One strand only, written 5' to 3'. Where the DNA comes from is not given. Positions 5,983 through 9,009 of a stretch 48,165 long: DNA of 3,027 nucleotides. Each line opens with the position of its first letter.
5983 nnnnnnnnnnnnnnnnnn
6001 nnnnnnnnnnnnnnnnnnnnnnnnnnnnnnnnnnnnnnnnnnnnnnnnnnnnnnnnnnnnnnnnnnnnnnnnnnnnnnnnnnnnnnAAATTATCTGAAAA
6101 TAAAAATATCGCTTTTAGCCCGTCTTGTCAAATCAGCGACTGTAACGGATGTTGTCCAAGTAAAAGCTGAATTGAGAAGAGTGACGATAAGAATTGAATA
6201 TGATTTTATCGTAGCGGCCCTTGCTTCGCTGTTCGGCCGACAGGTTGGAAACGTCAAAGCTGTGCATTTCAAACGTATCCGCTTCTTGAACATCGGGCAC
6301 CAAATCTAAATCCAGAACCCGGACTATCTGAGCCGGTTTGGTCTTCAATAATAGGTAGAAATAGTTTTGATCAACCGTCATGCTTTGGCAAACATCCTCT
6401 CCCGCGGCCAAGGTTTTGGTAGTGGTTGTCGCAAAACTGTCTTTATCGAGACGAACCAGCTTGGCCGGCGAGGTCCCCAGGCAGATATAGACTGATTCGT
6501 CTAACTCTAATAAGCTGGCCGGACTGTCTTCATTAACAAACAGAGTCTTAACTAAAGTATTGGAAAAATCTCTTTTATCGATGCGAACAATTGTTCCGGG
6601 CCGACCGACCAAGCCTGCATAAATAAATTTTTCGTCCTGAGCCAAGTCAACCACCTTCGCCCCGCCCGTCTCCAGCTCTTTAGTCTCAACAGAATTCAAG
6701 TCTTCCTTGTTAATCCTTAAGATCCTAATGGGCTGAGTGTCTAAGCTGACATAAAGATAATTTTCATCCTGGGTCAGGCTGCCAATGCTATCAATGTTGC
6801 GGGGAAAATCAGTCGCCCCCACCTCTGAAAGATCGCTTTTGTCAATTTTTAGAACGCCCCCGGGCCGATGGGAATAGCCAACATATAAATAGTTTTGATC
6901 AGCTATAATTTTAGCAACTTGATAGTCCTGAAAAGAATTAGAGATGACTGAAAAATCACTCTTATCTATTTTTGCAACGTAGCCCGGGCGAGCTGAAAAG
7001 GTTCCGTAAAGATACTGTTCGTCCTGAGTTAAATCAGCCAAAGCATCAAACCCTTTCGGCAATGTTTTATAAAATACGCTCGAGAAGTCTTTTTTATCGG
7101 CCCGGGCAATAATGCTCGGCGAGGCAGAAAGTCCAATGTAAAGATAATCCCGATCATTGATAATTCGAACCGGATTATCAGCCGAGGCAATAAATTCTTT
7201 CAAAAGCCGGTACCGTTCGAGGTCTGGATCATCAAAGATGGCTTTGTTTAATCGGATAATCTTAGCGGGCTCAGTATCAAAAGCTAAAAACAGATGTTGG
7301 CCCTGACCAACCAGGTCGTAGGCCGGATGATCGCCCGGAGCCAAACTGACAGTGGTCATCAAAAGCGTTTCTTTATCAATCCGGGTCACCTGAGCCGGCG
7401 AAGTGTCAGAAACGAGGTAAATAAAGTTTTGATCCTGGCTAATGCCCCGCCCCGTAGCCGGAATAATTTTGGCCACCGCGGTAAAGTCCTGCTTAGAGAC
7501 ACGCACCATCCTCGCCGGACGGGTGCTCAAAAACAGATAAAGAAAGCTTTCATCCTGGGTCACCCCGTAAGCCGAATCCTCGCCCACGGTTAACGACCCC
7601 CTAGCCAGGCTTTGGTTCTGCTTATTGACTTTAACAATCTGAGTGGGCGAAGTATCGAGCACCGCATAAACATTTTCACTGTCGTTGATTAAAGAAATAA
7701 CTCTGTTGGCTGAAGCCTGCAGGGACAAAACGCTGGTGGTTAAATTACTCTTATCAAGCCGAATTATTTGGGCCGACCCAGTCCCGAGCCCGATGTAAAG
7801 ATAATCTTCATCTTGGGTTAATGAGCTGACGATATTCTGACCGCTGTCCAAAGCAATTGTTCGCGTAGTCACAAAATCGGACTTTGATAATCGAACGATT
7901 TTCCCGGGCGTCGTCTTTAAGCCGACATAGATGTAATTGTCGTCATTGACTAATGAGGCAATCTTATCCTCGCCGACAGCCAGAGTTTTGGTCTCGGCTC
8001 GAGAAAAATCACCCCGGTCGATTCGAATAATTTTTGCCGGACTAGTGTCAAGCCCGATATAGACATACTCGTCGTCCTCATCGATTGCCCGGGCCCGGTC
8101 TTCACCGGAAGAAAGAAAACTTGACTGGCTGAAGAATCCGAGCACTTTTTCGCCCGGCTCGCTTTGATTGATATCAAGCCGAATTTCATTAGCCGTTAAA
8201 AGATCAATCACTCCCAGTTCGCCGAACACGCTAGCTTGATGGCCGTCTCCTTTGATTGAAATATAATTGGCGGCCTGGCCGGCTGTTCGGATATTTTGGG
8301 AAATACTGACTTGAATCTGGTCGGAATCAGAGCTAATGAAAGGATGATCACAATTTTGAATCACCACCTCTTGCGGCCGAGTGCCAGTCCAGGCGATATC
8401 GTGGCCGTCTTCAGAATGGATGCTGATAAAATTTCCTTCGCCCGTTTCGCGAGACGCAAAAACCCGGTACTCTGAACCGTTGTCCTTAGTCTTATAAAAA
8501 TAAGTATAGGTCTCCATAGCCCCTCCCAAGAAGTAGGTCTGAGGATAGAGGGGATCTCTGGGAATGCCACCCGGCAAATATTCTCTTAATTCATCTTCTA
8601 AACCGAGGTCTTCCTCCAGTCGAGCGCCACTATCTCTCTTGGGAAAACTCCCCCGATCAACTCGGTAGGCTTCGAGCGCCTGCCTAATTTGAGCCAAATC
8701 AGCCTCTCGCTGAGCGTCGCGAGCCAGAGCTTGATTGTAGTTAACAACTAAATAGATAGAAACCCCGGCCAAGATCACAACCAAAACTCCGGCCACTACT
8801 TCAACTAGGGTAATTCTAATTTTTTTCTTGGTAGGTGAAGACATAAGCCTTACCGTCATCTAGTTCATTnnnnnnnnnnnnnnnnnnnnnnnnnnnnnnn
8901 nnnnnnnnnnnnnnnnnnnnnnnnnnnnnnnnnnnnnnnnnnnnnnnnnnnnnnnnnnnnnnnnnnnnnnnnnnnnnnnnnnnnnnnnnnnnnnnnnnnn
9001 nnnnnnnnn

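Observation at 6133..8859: Giant pilin-like protein: pseudopilin N-terminus fused to 14 tandem propeller-type repeats, adjacent to ComEC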

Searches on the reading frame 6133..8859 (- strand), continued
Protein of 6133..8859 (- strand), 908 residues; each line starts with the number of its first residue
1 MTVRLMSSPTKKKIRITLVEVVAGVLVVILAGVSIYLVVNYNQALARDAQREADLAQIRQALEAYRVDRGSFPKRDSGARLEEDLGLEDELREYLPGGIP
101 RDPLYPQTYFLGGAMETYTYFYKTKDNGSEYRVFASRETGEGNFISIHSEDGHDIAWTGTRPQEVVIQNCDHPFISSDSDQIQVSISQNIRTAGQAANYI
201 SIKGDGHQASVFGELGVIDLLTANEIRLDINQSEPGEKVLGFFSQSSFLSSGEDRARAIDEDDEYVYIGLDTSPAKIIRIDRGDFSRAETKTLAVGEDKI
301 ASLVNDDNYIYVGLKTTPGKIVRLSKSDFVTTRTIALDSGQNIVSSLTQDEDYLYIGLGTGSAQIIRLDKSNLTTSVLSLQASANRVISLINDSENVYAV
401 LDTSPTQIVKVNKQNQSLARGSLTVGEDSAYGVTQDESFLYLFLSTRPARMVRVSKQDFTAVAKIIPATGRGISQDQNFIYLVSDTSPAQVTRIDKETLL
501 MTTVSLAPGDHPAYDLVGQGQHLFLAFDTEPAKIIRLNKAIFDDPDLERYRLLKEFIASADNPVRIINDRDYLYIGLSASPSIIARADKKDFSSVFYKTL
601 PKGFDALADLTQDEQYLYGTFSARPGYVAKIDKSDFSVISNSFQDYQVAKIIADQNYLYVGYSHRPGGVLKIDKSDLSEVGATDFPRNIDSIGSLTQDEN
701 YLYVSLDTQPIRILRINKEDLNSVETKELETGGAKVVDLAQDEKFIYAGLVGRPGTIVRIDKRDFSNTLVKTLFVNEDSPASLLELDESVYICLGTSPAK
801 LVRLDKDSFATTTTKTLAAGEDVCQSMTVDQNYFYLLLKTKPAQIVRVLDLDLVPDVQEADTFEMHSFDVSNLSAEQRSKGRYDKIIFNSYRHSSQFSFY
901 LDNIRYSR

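Call 37: search_protein_families(library=pfam, proteins=[P0009, P0008, P0006, P0007], max_evalue=1)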
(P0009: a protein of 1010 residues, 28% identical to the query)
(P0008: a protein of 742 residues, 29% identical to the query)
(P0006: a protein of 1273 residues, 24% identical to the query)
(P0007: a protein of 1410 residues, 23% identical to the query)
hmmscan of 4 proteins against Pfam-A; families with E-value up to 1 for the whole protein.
P0009 (1010 aa): 1 family
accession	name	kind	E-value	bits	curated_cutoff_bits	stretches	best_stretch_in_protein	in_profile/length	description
PF07494.17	Reg_prop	-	0.028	15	20.4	0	189-204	8-23/24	Two component regulator propeller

P0008 (742 aa): 2 families
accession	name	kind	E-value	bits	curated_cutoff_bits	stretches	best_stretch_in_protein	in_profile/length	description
PF21959.2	DUF6923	-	4.1e-11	43.6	27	2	355-438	87-167/234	Repeat of unknown function (DUF6923)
PF21710.3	Spt6_S1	-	0.082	13.6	27.5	0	187-208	61-82/91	Spt6, S1/OB domain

P0006 (1273 aa): 5 families
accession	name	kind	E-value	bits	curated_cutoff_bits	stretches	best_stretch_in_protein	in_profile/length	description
PF21959.2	DUF6923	-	3.7e-13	50.2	27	3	301-397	72-166/234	Repeat of unknown function (DUF6923)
PF14828.11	Amnionless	-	0.0038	16.5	30.4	1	70-129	9-65/442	Amnionless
PF13785.11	DUF4178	-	0.0055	17.3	25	0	430-501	2-67/136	Domain of unknown function (DUF4178)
PF18875.5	AF4_int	-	0.022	14.9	23.2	0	525-531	2-8/15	AF4 interaction motif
PF05331.17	DUF742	-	0.27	11.5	27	0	845-866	68-89/114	Protein of unknown function (DUF742)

P0007 (1410 aa): 7 families
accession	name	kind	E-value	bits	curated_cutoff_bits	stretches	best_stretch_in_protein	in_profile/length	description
PF18911.6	PKD_4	-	1.9e-06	28.3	27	1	1295-1374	1-72/85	PKD domain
PF00801.26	PKD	-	0.016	15.7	23.5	1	1343-1373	39-68/80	PKD domain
PF05345.18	He_PIG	-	0.028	15.3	24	1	1345-1386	54-95/96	Putative Ig domain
PF00630.25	Filamin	-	0.066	14.5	26.9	1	1327-1376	50-88/93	Filamin/ABP280 repeat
PF22648.2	SET7_N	-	0.12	12.6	27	0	874-904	38-68/74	Histone H3 K4-specific methyltransferase SET7 N-terminal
PF14343.11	PrcB_C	-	0.18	12.5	24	0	303-337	21-55/56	PrcB C-terminal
PF14828.11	Amnionless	-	0.19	10.9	30.4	1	109-155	7-52/442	Amnionless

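Call 45: search_protein_families(library=pfam, proteins=[L006:19500-20021:+, L006:20000-20560:+, L006:20621-21148:+, L006:21148-21699:+, L006:21708-22055:+, L006:22066-22725:+, L006:18329-19495:+, L006:17782-18255:+], max_evalue=0.01)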
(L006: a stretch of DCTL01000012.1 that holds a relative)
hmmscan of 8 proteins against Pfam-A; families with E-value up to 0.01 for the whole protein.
L006:19500-20021:+ (174 aa): 1 family
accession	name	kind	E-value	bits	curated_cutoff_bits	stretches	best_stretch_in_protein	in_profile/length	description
PF11104.14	PilM_2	-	9e-11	41.7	27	1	13-154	1-133/340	Type IV pilus assembly protein PilM;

L006:20000-20560:+ (187 aa): 4 families
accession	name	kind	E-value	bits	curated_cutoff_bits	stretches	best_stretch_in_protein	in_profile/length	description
PF14450.12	FtsA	-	2.3e-09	38.1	31.8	1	28-180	1-126/127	Cell division protein FtsA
PF11104.14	PilM_2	-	3.8e-09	36.4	27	1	23-187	178-340/340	Type IV pilus assembly protein PilM;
PF06723.19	MreB_Mbl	-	0.00033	20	27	0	83-154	234-305/327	MreB/Mbl protein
PF25216.1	Volactin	-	0.0013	18.7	35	1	50-148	191-293/321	Volactin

L006:20621-21148:+ (176 aa): 0 families

L006:21148-21699:+ (184 aa): 1 family
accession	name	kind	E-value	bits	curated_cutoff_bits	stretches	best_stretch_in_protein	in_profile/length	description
PF04350.18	PilO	-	1.5e-05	25.6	22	1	36-183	7-144/145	Pilus assembly protein, PilO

L006:21708-22055:+ (116 aa): 0 families

L006:22066-22725:+ (220 aa): 3 families
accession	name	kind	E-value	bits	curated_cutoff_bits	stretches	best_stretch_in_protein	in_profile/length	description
PF05157.20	MshEN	-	2.7e-13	50.1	23.1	1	55-144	1-88/90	MshEN domain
PF00437.27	T2SSE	-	3.6e-08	32.9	24.9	1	178-220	4-46/370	Type II/IV secretion system protein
PF02637.23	GatB_Yqey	-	0.0022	18.3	27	1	7-53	51-97/148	GatB domain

L006:18329-19495:+ (389 aa): 5 families
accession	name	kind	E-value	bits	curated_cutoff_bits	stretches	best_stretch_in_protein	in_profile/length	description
PF18845.6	baeRF_family3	-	1e-43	150.1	31.5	1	138-317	1-168/168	Bacterial archaeo-eukaryotic release factor family 3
PF18849.6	baeRF_family7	-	7.3e-41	140.1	27.2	1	139-280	1-144/144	Bacterial archaeo-eukaryotic release factor family 7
PF18848.6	baeRF_family6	-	1.1e-31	110.6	27.5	1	138-279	2-148/149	Bacterial archaeo-eukaryotic release factor family 6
PF18851.6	baeRF_family8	-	8.1e-21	74.8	27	1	139-284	4-139/141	Bacterial archaeo-eukaryotic release factor family 8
PF18855.6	baeRF_family11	-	1.2e-19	71.5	27.2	1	140-278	5-133/139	Bacterial archaeo-eukaryotic release factor family 11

L006:17782-18255:+ (158 aa): 1 family
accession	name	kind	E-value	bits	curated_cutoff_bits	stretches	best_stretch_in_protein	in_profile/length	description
PF03073.20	TspO_MBR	-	6e-46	156.2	24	1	13-156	2-145/145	TspO/MBR family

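Call 62: search_protein_families(library=phrogs, proteins=[P0009, window:6133-8859:-], max_evalue=0.01)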
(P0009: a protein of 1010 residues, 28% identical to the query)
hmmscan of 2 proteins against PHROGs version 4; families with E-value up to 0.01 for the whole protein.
P0009 (1010 aa): 0 families

window:6133-8859:- (908 aa): 0 families

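Call 64: find_related_loci(query=L006:18329-19495:+, collection=metagenome_contigs, flank=10000)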
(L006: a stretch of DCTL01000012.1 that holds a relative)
Query L006:18329-19495:+ (389 aa) in metagenome_contigs; peptide patterns used: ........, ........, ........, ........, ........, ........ (x = any residue, [..] = any of these).
63 stretches matched a pattern; 1 encode a relative of the query (tblastn E <= 1e-3); 1 distinct loci.
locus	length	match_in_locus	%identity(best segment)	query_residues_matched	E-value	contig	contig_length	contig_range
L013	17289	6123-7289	95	1-389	0e+0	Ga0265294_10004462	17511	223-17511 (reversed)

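Call 66: search_protein_families(library=pfam, proteins=[L013:7294-8358:+, L013:8419-8946:+, L013:8946-9497:+, L013:9864-11591:+, L013:11594-12667:+, L013:12672-13892:+, L013:13967-14368:+, L013:15439-16224:+, L013:16221-16757:+, L013:16762-17226:+], max_evalue=0.001)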
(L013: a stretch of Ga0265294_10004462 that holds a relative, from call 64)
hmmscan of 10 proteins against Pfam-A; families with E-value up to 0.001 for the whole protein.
L013:7294-8358:+ (355 aa): 2 families
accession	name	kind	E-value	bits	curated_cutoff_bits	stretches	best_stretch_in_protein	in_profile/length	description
PF11104.14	PilM_2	-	2.3e-24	86.4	27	1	13-355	1-340/340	Type IV pilus assembly protein PilM;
PF14450.12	FtsA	-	2.6e-09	38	31.8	1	196-335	1-114/127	Cell division protein FtsA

L013:8419-8946:+ (176 aa): 0 families

L013:8946-9497:+ (184 aa): 1 family
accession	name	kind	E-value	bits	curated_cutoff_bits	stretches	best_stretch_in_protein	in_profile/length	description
PF04350.18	PilO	-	1.5e-05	25.6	22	1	36-183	7-144/145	Pilus assembly protein, PilO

L013:9864-11591:+ (576 aa): 6 families
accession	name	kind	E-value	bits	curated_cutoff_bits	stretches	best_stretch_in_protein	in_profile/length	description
PF00437.27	T2SSE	-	4.9e-128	427.3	24.9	1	178-571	4-370/370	Type II/IV secretion system protein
PF05157.20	MshEN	-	9.1e-13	48.5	23.1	1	55-144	1-88/90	MshEN domain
PF13401.12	AAA_22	-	0.00022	22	27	1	317-355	6-44/130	AAA domain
PF13604.12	AAA_30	-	0.00023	21.4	27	1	302-349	4-51/191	AAA domain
PF13173.12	AAA_14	-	0.00061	20.2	27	0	318-404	4-81/129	AAA domain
PF13439.12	Glyco_transf_4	-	0.0007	20.1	28.5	0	330-478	5-153/170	Glycosyltransferase Family 4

L013:11594-12667:+ (358 aa): 3 families
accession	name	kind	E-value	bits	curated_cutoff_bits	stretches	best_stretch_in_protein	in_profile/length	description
PF00437.27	T2SSE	-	1.4e-47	162.6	24.9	1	9-276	13-279/370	Type II/IV secretion system protein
PF13191.12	AAA_16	-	0.00042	21.3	32.6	1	126-229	21-134/167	AAA ATPase domain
PF13401.12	AAA_22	-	0.00088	20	27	0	128-167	4-42/130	AAA domain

L013:12672-13892:+ (407 aa): 2 families
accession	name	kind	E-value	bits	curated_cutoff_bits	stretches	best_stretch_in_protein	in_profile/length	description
PF00482.28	T2SSF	-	1.8e-66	222.3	25.2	2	68-191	1-125/125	Type II secretion system (T2SS), protein F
PF20990.2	DUF2207_C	-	0.00083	19.6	33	1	100-249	75-199/247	Predicted membrane protein (DUF2207) C-terminal domain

L013:13967-14368:+ (134 aa): 1 family
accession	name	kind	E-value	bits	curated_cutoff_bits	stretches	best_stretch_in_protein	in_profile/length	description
PF07963.17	N_methyl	-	1.3e-08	34.5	21.2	1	2-25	3-26/27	Prokaryotic N-terminal methylation motif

L013:15439-16224:+ (262 aa): 2 families
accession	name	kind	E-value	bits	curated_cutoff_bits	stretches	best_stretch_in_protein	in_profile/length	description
PF06750.18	A24_N_bact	-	1.5e-28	99.1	23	1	10-90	1-81/84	Bacterial Peptidase A24 N-terminal domain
PF01478.23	Peptidase_A24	-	1.8e-14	54.5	26.5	1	104-218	2-104/104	Type IV leader peptidase family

L013:16221-16757:+ (179 aa): 0 families

L013:16762-17226:+ (155 aa): 0 families

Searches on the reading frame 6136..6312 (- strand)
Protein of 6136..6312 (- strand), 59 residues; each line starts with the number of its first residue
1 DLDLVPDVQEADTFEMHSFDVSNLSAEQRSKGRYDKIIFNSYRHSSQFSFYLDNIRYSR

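Call 82: search_solved_structures(query=A6, max_evalue=10, show_alignments=2)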
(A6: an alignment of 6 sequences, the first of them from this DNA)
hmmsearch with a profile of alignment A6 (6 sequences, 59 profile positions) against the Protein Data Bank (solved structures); distinct sequences matched with E-value up to 10: 2.
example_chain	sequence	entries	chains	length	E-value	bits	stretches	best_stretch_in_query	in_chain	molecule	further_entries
8v8b_A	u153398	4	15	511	0.37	14.2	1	12-39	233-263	Portal protein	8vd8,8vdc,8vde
9r1q_A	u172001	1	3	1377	0.9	12.9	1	34-58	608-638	Spike protein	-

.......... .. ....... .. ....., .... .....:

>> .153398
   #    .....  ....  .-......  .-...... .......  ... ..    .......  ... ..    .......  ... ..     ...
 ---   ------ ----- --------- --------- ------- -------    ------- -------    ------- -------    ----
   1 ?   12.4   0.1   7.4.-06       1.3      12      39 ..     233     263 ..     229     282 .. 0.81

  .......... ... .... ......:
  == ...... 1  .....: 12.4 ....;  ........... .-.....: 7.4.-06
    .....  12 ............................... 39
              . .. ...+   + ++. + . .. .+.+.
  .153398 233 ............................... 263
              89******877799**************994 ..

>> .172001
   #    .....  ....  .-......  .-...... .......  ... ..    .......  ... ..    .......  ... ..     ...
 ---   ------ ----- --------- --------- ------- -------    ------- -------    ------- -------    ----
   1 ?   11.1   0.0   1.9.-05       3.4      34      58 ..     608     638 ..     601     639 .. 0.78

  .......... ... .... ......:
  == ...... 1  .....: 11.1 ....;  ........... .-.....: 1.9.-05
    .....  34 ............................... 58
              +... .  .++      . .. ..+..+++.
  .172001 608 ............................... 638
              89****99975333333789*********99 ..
